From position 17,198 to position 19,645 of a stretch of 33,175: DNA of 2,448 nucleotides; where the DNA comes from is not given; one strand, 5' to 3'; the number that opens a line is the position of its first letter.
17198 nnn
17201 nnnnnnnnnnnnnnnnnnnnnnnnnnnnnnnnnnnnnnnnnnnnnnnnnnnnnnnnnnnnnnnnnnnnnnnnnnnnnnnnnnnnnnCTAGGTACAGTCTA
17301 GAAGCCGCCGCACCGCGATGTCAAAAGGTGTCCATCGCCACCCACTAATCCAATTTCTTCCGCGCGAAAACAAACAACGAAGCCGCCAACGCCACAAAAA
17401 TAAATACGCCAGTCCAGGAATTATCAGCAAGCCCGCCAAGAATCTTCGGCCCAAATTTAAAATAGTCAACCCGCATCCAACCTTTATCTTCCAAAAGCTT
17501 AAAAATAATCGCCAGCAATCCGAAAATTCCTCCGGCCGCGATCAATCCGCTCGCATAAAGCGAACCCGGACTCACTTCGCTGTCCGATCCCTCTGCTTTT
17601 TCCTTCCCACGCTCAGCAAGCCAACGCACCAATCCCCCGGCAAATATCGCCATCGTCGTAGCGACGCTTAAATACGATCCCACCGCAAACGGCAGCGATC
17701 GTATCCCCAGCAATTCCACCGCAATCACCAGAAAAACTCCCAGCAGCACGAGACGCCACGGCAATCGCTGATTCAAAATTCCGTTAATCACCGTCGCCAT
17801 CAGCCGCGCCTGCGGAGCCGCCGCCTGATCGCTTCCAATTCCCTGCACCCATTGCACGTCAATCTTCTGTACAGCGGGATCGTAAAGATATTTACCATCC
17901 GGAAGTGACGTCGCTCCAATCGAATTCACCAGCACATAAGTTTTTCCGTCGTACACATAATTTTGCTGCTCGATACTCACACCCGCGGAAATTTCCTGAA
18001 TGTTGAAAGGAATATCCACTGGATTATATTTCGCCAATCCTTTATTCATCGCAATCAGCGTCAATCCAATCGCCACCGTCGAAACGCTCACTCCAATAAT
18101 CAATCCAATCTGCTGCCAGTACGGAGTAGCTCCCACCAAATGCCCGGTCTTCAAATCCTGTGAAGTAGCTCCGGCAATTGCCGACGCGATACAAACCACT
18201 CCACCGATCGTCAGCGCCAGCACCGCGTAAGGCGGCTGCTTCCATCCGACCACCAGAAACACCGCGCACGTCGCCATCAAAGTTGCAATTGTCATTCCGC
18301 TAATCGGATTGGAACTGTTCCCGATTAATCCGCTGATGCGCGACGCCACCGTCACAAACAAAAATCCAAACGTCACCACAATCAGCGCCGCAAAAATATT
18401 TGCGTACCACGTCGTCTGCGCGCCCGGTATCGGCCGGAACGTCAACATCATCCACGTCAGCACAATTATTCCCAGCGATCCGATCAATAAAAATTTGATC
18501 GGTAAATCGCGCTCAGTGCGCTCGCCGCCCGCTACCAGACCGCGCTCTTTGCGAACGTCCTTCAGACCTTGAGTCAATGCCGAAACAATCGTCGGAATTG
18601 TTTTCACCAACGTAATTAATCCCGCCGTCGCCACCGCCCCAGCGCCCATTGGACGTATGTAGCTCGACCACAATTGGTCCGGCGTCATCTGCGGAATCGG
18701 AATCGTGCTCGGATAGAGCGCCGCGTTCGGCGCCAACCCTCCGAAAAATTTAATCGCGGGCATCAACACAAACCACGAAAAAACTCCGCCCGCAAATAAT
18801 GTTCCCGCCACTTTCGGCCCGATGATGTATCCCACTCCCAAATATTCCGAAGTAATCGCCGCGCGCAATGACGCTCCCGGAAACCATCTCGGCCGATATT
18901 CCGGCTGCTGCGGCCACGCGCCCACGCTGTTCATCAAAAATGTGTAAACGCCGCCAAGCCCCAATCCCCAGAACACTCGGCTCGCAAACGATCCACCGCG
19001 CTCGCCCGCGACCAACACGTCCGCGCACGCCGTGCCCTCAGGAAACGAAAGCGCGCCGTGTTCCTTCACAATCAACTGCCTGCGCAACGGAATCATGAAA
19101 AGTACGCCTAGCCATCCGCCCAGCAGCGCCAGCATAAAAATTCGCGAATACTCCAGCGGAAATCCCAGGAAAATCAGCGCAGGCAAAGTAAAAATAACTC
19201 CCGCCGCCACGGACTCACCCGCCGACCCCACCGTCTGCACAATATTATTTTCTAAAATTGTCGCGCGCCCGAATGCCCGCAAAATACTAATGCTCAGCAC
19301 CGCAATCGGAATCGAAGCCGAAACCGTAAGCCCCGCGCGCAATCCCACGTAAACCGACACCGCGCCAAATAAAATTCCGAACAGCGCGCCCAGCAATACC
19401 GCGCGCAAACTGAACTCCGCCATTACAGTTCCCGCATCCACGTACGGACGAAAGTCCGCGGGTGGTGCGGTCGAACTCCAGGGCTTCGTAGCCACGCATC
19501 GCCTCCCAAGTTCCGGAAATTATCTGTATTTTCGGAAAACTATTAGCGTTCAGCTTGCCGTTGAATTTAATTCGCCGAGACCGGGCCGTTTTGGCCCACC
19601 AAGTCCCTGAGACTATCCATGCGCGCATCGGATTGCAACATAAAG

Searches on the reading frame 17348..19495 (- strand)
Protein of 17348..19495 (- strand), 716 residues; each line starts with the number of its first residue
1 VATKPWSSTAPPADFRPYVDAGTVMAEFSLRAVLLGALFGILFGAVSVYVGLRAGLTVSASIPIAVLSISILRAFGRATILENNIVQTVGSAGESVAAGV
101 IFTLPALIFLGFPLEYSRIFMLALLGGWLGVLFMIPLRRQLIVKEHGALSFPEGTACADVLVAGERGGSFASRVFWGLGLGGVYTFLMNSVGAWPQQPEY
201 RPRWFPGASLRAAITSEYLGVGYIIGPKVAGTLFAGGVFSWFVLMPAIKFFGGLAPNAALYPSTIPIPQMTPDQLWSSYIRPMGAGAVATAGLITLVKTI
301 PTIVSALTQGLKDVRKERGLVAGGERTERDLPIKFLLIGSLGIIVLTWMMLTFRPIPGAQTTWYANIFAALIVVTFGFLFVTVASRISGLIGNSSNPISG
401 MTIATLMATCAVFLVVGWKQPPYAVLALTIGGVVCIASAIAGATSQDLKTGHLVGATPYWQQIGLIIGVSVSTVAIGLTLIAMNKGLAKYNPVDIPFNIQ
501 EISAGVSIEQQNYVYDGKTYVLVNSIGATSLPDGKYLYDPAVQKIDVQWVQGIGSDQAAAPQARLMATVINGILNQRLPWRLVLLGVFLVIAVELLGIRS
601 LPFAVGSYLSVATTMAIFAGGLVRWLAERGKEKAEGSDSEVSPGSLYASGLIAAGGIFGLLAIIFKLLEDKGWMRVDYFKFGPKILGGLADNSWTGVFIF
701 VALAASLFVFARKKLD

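Call 11: search_protein_families(library=pfam, proteins=[window:17348-19495:-], max_evalue=0.001)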
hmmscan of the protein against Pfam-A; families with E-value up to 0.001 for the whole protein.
window:17348-19495:- (716 aa): 1 family
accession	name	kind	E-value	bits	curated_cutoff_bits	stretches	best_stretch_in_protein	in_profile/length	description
PF03169.20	OPT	-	3.1e-84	284.2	25.8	2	28-486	2-493/623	OPT oligopeptide transporter protein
